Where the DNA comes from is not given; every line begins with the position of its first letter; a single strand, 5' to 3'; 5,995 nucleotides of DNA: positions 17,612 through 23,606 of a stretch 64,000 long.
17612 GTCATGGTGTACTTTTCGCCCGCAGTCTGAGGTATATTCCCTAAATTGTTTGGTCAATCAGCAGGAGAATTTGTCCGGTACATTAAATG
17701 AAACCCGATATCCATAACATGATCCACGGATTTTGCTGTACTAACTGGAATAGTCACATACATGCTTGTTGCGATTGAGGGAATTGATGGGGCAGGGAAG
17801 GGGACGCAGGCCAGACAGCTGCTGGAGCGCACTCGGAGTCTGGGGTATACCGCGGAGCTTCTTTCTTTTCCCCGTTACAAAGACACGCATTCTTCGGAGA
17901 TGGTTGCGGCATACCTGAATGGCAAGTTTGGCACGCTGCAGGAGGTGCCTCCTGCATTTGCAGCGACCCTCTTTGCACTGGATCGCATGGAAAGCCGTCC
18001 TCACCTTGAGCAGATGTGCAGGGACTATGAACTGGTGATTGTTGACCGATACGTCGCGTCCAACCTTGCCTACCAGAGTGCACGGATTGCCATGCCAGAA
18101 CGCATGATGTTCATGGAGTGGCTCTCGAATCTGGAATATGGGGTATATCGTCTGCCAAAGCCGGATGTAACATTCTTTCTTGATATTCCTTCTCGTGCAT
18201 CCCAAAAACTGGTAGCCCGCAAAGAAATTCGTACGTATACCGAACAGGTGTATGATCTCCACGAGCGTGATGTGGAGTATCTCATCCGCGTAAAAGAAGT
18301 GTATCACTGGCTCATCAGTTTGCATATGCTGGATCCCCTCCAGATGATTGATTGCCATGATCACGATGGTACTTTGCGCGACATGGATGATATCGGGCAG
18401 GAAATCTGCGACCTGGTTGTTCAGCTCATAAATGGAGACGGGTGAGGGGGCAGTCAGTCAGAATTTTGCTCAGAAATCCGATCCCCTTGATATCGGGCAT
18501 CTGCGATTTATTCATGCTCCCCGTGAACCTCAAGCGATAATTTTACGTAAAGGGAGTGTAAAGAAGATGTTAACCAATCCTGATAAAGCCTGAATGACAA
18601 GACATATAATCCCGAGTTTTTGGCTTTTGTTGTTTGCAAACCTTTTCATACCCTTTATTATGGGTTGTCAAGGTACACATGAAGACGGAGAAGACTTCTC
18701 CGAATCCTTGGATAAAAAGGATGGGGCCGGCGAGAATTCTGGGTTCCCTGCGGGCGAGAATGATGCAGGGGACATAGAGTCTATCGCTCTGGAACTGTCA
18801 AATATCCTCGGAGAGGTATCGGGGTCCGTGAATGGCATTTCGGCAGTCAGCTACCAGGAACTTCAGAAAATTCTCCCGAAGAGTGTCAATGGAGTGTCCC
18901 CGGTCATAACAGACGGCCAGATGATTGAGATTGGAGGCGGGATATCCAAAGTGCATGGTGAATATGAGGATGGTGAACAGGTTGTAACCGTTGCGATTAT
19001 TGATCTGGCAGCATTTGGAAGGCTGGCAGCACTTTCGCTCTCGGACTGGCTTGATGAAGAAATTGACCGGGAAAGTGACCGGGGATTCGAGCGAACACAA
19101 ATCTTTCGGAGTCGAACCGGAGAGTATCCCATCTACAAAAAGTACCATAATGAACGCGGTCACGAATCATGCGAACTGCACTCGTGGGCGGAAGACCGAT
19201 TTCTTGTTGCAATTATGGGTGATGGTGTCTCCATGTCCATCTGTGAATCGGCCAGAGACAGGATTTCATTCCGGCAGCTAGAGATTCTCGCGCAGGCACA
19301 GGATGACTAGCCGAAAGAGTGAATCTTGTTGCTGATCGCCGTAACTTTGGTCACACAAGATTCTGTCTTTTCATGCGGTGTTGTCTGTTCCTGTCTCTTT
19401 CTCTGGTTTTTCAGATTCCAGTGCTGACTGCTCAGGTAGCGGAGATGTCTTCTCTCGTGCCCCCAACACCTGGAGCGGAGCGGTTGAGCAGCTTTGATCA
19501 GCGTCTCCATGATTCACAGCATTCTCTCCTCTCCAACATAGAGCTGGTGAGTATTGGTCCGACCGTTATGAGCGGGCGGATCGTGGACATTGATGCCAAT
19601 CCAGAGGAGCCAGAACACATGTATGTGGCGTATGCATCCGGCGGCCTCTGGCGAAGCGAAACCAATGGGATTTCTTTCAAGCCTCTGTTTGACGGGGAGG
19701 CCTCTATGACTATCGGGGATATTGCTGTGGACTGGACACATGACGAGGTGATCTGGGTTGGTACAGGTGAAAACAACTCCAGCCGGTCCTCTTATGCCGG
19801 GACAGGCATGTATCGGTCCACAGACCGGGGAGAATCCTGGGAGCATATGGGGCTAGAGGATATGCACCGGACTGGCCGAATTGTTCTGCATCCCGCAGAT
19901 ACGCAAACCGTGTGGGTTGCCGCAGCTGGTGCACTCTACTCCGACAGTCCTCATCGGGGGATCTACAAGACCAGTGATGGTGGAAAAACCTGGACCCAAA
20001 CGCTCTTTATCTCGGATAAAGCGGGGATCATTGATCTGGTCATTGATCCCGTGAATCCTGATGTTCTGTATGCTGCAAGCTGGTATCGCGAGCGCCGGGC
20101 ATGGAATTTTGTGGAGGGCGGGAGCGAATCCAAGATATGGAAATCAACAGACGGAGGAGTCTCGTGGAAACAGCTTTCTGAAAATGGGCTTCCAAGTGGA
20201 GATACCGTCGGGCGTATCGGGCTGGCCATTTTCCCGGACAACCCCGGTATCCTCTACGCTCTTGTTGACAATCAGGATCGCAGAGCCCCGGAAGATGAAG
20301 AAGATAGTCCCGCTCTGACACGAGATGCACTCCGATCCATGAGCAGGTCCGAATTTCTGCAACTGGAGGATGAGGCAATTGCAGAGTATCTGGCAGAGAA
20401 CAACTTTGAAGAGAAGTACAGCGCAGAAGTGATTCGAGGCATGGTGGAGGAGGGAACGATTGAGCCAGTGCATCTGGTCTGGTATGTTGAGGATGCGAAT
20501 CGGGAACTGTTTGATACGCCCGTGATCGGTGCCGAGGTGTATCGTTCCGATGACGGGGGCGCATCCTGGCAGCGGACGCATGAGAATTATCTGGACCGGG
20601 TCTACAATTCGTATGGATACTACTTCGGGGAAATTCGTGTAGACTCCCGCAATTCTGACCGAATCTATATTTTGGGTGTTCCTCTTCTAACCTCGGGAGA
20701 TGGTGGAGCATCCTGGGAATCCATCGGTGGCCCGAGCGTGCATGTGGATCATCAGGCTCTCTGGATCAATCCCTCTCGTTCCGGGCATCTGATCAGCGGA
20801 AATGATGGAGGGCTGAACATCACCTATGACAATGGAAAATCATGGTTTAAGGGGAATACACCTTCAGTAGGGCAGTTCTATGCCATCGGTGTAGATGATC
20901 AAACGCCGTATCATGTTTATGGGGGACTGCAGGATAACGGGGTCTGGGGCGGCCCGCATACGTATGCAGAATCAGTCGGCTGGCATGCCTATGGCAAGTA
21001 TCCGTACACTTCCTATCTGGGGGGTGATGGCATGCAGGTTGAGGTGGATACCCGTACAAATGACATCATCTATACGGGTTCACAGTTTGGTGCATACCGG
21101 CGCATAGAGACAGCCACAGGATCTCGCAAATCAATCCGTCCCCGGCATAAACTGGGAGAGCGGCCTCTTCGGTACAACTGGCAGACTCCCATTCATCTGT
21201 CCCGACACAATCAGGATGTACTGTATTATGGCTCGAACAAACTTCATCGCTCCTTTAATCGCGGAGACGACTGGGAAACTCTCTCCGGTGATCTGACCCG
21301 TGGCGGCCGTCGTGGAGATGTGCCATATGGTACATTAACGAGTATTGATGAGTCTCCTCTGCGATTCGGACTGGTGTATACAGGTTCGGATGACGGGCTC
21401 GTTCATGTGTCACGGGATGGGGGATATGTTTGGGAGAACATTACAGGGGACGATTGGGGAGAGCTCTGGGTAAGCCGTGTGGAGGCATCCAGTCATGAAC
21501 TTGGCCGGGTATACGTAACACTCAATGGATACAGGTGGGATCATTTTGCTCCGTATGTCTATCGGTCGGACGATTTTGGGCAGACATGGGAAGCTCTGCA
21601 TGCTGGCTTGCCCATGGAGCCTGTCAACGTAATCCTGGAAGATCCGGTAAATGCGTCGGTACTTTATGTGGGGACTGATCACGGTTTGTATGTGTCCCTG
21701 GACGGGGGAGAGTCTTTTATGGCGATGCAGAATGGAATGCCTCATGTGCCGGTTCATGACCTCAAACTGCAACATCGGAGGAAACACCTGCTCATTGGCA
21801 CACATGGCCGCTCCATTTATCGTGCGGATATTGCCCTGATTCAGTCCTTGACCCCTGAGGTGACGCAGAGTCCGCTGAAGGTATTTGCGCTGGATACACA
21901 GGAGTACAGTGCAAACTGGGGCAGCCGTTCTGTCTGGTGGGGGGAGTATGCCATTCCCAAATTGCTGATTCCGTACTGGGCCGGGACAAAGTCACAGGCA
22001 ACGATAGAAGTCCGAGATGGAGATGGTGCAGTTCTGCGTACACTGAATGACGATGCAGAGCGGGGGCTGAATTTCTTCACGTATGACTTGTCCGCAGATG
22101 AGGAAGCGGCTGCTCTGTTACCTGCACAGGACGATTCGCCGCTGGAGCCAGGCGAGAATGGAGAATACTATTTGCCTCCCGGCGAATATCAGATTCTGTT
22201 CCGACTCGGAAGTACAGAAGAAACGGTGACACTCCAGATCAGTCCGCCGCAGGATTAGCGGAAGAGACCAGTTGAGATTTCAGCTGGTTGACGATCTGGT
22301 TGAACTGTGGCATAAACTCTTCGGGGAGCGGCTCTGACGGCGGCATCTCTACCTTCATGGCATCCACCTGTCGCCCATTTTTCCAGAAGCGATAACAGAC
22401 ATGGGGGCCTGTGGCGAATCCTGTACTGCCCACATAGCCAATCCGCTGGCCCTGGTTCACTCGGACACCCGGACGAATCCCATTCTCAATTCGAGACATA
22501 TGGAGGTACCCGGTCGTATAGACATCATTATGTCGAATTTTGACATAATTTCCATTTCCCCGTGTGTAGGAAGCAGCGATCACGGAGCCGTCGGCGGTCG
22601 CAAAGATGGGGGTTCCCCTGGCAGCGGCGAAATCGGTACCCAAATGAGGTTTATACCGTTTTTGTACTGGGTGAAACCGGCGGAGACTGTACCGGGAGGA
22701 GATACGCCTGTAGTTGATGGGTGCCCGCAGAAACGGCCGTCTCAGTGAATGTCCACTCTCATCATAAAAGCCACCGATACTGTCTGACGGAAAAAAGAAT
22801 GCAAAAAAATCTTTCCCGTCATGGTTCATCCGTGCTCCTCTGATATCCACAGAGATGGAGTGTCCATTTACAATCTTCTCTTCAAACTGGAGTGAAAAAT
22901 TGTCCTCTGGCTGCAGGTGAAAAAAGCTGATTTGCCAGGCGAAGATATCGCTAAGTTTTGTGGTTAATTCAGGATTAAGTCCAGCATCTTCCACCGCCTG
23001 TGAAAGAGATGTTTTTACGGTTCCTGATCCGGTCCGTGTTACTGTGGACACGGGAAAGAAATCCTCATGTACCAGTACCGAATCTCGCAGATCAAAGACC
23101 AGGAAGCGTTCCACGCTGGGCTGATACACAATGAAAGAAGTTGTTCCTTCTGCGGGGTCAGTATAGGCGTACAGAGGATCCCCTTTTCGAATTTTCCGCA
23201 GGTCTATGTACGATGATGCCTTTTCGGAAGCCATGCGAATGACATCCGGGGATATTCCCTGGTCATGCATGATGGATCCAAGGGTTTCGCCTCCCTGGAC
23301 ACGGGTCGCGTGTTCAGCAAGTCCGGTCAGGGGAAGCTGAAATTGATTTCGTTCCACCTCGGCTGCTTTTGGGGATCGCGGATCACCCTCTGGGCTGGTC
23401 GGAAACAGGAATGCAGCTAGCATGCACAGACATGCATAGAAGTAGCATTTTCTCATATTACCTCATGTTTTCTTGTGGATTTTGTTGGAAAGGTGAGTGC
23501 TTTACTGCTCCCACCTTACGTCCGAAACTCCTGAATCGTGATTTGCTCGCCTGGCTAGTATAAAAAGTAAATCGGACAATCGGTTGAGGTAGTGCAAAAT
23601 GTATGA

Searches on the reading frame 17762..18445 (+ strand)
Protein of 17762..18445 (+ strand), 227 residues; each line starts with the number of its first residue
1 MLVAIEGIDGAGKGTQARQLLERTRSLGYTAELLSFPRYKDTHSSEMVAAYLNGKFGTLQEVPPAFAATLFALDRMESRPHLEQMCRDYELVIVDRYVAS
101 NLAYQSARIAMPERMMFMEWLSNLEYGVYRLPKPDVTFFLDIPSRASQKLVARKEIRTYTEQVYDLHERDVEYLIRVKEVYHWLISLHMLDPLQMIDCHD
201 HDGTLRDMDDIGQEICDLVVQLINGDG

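Call 36: search_protein_families(library=pfam, proteins=[window:17762-18445:+], max_evalue=0.001)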
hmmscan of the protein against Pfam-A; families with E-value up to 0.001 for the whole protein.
window:17762-18445:+ (227 aa): 1 family
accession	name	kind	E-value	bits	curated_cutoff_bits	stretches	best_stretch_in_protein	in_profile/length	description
PF02223.23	Thymidylate_kin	-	1.2e-23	84.2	27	1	5-184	1-162/185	Thymidylate kinase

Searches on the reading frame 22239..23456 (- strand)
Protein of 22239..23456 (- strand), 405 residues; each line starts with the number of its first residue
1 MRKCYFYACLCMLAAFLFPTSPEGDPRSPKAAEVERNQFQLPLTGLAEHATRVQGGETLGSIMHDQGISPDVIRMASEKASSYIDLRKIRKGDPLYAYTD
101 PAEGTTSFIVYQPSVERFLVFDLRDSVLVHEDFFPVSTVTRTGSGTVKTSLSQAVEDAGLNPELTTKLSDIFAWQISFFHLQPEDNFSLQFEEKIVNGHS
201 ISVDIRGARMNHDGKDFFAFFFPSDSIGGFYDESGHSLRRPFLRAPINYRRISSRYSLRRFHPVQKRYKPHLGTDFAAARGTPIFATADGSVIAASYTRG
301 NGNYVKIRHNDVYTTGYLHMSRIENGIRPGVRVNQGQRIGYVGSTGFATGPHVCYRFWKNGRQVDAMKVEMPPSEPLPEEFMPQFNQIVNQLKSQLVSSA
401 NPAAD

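Call 30: find_homologous_proteins(query=window:22239-23456:-, max_evalue=1e-40)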
Query window:22239-23456:- (405 aa): 7999 proteins with E <= 1e-40 among 8000 candidates; the best 120 are listed.
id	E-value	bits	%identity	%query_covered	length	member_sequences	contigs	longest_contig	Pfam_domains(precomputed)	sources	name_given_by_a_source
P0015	6.5e-277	936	100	100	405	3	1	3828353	PF01551.30,PF19425.5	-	-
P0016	1.1e-202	692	75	100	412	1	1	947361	PF01551.30,PF19425.5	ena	-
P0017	2.6e-192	658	72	99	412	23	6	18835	PF01551.30,PF19425.5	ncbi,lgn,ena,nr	ncbi:MAG: peptidoglycan DD-metalloendopeptidase family protein [Rhodothermaceae bacterium]|nr:peptid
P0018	2.4e-190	651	72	97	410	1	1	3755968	PF01551.30,PF19425.5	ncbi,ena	-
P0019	1.1e-189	649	71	99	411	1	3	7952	PF01551.30,PF19425.5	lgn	-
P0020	1.8e-189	648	71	99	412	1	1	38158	PF01551.30,PF19425.5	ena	-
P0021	2.0e-187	641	72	97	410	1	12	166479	PF01551.30,PF19425.5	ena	-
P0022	9.8e-187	639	69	97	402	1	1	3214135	PF01551.30,PF19425.5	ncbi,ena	-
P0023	2.7e-186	638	69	99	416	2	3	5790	PF01551.30,PF19425.5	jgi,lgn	-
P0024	1.6e-183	629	70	97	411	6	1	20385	PF01551.30,PF19425.5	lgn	-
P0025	2.0e-183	628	70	97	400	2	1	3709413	PF01551.30,PF19425.5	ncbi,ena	-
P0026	2.3e-181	622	69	97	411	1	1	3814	PF01551.30,PF19425.5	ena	-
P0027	3.1e-181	621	69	97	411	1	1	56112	PF01551.30,PF19425.5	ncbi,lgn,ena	-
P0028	1.1e-180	619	68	97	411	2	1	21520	PF01551.30,PF19425.5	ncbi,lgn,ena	-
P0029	1.9e-180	619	68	97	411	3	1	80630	PF01551.30,PF19425.5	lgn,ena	-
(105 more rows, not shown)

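Call 33: find_encoding_contigs(protein=P0016, flank=10000, max_places=2)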
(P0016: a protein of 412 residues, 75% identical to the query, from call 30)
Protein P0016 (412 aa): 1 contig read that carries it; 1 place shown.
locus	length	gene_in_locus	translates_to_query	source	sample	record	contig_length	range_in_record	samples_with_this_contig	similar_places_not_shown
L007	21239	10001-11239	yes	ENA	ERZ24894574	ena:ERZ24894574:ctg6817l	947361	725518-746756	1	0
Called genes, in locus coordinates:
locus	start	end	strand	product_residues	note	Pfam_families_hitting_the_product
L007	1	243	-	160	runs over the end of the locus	-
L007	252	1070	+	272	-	PF13175:AAA_15 (faint), PF13476:AAA_23 (weak), PF00005:ABC_tran, PF02463:SMC_N (faint), PF13304:AAA_21 (faint)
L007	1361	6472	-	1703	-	PF14344:DUF4397, PF18962:Por_Secre_tail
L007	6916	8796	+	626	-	PF01609:DDE_Tnp_1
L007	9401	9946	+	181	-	PF01923:Cob_adeno_trans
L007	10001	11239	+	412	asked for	PF19425:Csd3_N2, PF01551:Peptidase_M23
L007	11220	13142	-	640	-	PF02012:BNR (faint), PF15902:Sortilin-Vps10 (weak)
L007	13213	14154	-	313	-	PF15902:Sortilin-Vps10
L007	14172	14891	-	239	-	-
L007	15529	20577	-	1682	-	PF14344:DUF4397, PF18962:Por_Secre_tail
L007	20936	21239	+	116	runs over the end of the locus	PF13542:HTH_Tnp_ISL3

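Call 34: find_encoding_contigs(protein=P0018, flank=10000, max_places=2)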
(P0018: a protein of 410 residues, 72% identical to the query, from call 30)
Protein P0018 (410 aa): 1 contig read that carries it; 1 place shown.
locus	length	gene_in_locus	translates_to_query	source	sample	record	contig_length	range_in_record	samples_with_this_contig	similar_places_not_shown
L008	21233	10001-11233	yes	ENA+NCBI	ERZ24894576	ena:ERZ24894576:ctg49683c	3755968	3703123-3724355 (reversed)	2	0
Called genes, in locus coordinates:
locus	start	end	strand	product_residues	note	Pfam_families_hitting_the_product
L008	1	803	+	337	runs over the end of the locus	PF01717:Meth_synt_2, PF08267:Meth_synt_1 (weak)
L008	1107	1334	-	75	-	-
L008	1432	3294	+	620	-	PF07715:Plug, PF00593:TonB_dep_Rec_b-barrel, PF14905:OMP_b-brl_3 (faint)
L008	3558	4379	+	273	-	PF00520:Ion_trans, PF08016:PKD_channel (faint)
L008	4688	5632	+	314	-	PF01300:Sua5_yciO_yrdC, PF03481:Sua5_C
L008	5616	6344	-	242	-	PF01569:PAP2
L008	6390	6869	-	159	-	-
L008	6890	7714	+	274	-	PF00005:ABC_tran, PF02463:SMC_N (weak), PF13175:AAA_15 (faint), PF13476:AAA_23 (weak), PF13304:AAA_21 (weak)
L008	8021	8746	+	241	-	PF01555:N6_N4_Mtase, PF13847:Methyltransf_31 (faint), PF13649:Methyltransf_25 (faint)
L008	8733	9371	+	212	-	PF18275:His_Me_b4a2, PF02945:Endonuclease_7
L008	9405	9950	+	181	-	PF01923:Cob_adeno_trans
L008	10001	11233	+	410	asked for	PF19425:Csd3_N2, PF01551:Peptidase_M23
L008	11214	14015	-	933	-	PF02012:BNR (faint), PF15902:Sortilin-Vps10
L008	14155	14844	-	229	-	-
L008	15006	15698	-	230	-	PF02223:Thymidylate_kin, PF13521:AAA_28 (faint)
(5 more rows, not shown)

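Call 44: find_encoding_contigs(protein=P0025, flank=10000, max_places=1)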
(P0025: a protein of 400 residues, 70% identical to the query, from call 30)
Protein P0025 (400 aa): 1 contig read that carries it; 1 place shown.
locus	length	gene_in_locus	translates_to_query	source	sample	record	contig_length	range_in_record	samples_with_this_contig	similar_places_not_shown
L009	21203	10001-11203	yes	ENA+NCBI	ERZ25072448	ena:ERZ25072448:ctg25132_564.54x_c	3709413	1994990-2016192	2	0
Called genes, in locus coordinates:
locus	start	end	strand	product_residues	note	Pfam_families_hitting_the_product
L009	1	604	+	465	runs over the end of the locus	PF01408:GFO_IDH_MocA, PF19051:GFO_IDH_MocA_C2, PF22725:GFO_IDH_MocA_C3 (weak)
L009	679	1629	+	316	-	PF02424:ApbE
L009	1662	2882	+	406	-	PF01408:GFO_IDH_MocA, PF02894:GFO_IDH_MocA_C, PF22725:GFO_IDH_MocA_C3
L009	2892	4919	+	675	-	PF12838:Fer4_7 (weak), PF13183:Fer4_8, PF13187:Fer4_9, PF13237:Fer4_10, PF02754:CCG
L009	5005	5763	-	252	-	PF06439:3keto-disac_hyd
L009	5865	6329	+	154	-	PF01625:PMSR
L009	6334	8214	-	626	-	PF01182:Glucosamine_iso, PF02585:PIG-L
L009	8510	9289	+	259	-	PF08323:Glyco_transf_5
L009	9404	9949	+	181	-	PF01923:Cob_adeno_trans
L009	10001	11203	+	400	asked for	PF19425:Csd3_N2, PF01551:Peptidase_M23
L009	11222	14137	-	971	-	PF02012:BNR (faint), PF15902:Sortilin-Vps10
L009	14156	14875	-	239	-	-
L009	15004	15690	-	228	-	PF02223:Thymidylate_kin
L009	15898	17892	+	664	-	PF07715:Plug, PF00593:TonB_dep_Rec_b-barrel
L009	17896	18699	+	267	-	PF01887:SAM_HAT_N, PF20257:SAM_HAT_C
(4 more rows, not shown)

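Call 45: find_encoding_contigs(protein=P0022, flank=10000, max_places=1)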
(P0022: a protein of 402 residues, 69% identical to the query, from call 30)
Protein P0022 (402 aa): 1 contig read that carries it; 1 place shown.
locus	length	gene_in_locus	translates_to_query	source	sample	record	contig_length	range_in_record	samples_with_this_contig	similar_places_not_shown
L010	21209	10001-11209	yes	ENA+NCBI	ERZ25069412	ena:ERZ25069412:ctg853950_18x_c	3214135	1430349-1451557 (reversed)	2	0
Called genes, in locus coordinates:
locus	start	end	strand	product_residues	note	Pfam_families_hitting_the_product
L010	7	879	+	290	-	PF13635:DUF4143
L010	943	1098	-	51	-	-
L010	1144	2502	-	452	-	PF16819:DUF5074, PF13860:FlgD_ig (faint)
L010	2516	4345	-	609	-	PF07715:Plug, PF00593:TonB_dep_Rec_b-barrel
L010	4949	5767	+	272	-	PF00520:Ion_trans, PF08016:PKD_channel (faint)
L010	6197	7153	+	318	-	PF01300:Sua5_yciO_yrdC, PF03481:Sua5_C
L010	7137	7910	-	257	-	PF01569:PAP2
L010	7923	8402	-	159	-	-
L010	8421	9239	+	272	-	PF13175:AAA_15 (faint), PF13476:AAA_23 (weak), PF00005:ABC_tran, PF02463:SMC_N (weak), PF13304:AAA_21 (weak)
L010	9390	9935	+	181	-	PF01923:Cob_adeno_trans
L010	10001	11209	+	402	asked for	PF19425:Csd3_N2, PF01551:Peptidase_M23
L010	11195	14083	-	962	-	PF15902:Sortilin-Vps10 (weak), PF02012:BNR (faint), PF15902:Sortilin-Vps10 (weak)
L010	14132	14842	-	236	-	-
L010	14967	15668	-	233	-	PF02223:Thymidylate_kin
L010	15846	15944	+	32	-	-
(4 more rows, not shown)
